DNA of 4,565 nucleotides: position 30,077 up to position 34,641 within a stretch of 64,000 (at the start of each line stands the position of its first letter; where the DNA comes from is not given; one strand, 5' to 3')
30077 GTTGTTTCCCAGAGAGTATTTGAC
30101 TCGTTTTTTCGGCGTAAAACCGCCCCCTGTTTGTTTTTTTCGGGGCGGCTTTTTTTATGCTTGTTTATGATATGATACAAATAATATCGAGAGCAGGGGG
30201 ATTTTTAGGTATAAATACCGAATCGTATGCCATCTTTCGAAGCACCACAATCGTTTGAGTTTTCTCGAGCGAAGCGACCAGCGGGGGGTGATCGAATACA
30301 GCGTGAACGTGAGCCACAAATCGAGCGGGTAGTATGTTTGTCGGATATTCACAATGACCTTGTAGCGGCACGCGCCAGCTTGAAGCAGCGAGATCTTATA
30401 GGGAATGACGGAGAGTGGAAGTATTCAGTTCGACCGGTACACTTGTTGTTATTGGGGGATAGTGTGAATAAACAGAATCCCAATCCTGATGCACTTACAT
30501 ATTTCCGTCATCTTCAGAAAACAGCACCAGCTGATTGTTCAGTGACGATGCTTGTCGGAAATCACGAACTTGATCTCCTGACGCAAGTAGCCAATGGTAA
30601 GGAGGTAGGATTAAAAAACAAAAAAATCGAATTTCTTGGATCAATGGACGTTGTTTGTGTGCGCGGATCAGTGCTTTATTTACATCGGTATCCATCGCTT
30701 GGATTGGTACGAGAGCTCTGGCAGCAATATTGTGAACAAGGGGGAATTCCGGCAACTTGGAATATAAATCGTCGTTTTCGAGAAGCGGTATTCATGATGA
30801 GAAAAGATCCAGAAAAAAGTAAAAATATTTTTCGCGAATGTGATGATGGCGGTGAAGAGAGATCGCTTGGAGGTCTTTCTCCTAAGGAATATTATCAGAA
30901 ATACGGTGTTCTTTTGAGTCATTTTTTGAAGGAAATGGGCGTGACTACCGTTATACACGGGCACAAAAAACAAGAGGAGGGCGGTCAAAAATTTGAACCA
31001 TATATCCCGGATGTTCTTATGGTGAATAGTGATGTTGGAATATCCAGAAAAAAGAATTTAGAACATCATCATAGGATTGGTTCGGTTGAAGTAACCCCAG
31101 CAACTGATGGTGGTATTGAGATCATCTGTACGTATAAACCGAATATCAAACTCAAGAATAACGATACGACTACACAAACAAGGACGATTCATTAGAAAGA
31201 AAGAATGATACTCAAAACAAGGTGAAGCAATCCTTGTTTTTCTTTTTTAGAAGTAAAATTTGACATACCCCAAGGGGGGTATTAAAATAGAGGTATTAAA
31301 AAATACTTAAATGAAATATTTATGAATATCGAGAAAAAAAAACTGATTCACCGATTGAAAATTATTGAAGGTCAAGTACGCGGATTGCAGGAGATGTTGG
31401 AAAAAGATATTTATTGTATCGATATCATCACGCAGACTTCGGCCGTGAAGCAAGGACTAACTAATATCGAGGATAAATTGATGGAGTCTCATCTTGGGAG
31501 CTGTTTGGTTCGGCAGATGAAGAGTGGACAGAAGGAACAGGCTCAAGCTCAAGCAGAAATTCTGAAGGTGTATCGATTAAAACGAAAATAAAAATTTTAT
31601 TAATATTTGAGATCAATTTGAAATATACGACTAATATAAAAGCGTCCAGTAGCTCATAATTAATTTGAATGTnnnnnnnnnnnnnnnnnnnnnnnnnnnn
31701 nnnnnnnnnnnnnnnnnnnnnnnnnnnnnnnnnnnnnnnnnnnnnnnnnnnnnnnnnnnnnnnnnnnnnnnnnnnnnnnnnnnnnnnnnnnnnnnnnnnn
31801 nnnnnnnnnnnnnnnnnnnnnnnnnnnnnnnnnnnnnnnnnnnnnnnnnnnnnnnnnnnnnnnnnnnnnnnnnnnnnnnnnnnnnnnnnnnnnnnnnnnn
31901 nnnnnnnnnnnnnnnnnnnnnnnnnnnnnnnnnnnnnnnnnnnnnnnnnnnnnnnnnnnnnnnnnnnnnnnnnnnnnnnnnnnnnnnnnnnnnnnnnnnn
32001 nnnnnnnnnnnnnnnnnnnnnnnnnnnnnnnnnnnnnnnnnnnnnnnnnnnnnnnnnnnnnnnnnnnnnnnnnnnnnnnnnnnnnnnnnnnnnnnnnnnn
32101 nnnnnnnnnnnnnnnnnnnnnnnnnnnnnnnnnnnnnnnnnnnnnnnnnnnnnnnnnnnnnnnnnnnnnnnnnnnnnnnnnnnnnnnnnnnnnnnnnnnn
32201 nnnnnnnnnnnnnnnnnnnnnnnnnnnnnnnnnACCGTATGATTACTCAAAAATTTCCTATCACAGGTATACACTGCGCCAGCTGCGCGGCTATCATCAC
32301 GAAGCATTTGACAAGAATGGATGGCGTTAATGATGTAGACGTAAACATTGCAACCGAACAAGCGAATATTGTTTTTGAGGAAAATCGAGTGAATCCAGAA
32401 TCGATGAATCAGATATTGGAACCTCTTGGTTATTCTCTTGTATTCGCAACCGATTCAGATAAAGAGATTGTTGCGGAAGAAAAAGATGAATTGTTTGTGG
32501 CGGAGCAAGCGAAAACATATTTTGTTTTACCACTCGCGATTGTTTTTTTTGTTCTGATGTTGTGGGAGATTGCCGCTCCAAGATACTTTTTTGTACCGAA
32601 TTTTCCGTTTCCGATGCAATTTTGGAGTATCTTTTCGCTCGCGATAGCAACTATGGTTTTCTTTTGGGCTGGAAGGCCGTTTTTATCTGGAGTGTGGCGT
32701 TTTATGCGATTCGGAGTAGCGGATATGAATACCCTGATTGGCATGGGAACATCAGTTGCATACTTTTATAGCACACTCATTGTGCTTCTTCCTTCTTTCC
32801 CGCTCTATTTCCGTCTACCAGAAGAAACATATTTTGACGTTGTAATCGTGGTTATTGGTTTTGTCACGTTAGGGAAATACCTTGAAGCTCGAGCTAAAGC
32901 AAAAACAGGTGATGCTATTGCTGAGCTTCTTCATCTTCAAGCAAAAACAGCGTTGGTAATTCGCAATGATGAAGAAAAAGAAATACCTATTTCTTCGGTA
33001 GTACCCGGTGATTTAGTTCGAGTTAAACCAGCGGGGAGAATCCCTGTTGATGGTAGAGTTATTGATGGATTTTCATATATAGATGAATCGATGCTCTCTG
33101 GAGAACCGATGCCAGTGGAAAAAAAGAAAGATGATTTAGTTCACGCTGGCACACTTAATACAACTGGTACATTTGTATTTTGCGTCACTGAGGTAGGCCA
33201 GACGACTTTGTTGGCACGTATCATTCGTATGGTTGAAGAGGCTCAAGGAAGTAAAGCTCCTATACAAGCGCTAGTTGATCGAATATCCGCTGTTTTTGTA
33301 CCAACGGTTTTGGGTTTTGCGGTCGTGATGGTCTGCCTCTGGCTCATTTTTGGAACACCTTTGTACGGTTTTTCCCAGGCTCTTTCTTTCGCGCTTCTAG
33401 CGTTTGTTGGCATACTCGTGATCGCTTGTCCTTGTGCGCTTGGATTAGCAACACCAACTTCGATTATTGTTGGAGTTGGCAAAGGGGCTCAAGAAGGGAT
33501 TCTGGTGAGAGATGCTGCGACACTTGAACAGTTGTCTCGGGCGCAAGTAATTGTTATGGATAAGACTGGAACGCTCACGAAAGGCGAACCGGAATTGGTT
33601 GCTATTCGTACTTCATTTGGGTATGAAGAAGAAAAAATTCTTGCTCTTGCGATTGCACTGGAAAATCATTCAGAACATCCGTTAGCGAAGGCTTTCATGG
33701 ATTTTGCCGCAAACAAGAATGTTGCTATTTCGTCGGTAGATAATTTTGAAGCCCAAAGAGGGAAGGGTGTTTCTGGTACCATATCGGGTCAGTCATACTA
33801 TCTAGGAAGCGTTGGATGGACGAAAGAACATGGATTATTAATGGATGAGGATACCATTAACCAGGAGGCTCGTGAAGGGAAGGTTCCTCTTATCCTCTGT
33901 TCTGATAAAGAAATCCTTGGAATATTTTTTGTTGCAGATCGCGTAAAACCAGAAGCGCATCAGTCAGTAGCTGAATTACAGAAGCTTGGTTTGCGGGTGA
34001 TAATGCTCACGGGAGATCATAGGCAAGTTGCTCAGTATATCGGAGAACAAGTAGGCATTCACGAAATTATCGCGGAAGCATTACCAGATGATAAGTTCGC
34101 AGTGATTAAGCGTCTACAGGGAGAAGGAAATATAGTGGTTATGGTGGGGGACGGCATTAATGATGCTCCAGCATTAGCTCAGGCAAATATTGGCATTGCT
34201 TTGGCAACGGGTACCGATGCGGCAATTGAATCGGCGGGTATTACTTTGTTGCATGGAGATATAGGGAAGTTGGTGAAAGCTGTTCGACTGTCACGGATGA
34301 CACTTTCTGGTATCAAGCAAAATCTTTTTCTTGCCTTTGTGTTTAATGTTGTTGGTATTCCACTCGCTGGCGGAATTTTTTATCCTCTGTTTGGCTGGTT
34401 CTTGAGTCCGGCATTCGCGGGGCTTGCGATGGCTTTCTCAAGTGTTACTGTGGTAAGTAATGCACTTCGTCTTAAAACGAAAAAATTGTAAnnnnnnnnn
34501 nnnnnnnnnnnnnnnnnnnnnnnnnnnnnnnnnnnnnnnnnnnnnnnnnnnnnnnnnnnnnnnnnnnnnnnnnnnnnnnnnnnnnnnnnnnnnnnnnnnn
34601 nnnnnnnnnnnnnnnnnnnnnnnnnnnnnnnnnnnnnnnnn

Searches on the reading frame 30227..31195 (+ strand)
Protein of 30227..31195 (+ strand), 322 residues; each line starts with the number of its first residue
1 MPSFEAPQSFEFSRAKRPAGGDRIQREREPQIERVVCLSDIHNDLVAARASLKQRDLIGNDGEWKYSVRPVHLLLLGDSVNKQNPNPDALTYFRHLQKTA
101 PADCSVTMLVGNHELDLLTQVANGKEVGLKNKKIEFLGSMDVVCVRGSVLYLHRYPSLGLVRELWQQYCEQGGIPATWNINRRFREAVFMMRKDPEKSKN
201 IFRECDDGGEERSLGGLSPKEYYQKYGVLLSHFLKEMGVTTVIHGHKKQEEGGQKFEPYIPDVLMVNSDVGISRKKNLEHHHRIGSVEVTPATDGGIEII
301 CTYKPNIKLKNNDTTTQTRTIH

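Call 84: search_protein_families(library=pfam, proteins=[window:30227-31195:+], max_evalue=0.001)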
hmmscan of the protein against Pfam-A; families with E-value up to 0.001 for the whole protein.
window:30227-31195:+ (322 aa): 1 family
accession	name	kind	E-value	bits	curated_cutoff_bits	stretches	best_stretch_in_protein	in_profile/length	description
PF00149.33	Metallophos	-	1.4e-08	35.8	21.5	1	34-246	2-187/191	Calcineurin-like phosphoesterase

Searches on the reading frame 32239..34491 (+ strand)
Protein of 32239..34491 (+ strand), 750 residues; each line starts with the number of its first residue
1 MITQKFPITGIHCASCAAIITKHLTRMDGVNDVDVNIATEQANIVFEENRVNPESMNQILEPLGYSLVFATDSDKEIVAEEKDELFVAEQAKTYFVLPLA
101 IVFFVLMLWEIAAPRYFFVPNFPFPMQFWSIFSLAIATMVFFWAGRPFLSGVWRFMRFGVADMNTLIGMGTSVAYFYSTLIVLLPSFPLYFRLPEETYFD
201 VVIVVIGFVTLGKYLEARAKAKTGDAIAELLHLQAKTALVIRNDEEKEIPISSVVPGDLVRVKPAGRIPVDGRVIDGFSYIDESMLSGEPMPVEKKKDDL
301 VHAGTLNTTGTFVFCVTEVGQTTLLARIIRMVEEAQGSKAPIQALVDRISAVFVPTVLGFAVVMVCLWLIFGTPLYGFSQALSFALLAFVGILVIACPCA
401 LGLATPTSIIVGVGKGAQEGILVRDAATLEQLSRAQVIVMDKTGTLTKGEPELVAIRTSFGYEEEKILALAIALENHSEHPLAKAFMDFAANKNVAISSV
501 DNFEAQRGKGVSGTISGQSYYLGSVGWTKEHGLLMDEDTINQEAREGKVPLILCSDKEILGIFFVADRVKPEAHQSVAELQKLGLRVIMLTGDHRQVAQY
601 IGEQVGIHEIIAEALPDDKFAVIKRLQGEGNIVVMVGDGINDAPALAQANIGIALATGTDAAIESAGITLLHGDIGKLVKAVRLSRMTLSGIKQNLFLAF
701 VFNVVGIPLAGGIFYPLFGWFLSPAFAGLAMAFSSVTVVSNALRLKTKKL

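Call 84: search_protein_families(library=pfam, proteins=[window:32239-34491:+], max_evalue=0.001)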
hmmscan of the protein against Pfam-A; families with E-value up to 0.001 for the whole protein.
window:32239-34491:+ (750 aa): 5 families
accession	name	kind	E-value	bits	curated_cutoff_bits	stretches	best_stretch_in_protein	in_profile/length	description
PF00122.25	E1-E2_ATPase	-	1.9e-55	187.6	28.1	1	233-418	2-180/181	E1-E2 ATPase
PF00702.32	Hydrolase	-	1.4e-36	127.1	26.4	1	437-650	3-191/191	haloacid dehalogenase-like hydrolase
PF00403.32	HMA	-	3e-12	47.2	24.8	1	6-65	2-61/62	Heavy-metal-associated domain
PF12710.13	HAD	-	0.00011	23.2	27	1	567-646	83-188/189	haloacid dehalogenase-like hydrolase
PF08282.18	Hydrolase_3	-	0.00019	21.7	20.9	0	622-667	195-240/255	haloacid dehalogenase-like hydrolase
